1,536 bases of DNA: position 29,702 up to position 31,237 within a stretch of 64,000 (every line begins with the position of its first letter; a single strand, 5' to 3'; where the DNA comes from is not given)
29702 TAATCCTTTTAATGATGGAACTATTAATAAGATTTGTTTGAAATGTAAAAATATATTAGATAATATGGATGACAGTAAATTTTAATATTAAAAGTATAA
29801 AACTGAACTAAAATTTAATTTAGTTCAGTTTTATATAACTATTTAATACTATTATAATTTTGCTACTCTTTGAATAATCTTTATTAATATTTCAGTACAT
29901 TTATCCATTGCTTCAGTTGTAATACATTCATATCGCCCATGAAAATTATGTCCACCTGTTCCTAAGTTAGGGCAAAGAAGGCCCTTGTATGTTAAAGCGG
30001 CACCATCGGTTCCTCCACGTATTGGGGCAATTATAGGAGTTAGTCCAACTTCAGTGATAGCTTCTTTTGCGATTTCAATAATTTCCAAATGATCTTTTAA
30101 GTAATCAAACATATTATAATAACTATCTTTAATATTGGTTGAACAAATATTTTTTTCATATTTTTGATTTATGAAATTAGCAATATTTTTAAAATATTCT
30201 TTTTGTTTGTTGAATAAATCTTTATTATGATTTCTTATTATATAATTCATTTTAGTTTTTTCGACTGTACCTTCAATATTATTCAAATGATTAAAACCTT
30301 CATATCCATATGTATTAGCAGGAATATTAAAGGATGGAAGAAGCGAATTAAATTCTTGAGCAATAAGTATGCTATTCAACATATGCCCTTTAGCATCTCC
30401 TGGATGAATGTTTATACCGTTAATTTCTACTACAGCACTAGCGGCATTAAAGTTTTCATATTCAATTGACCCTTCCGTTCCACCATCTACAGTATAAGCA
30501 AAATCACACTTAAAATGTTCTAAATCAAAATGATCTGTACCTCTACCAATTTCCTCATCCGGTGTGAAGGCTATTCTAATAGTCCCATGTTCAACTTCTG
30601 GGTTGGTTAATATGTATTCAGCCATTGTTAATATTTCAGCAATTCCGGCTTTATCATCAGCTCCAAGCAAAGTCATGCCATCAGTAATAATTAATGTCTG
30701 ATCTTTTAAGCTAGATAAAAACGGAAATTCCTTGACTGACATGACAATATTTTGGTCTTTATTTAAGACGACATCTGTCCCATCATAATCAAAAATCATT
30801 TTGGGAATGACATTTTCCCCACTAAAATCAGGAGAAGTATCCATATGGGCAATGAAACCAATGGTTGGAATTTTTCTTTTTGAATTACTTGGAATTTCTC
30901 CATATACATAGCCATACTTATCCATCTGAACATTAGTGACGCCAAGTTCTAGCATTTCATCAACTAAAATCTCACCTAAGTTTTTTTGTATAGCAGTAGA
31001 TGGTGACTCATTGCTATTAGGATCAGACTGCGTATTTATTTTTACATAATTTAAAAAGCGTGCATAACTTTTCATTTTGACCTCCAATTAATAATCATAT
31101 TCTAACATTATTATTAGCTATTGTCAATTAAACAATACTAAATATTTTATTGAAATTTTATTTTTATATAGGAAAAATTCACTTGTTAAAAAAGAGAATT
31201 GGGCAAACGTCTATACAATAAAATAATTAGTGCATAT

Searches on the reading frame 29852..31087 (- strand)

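Call 83: search_protein_families(library=pfam, proteins=[window:29852-31087:-], max_evalue=0.00001)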
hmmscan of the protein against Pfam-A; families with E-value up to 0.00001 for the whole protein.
window:29852-31087:- (411 aa): 3 families
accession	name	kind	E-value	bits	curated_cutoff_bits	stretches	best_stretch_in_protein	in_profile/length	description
PF01546.33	Peptidase_M20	-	1.9e-13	51.2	24.6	1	143-406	34-205/206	Peptidase family M20/M25/M40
PF07687.19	M20_dimer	-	1.4e-08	35.1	21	1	210-312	1-105/107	Peptidase dimerisation domain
PF05343.19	Peptidase_M42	-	2e-06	27.5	23.2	0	143-236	133-221/292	M42 glutamyl aminopeptidase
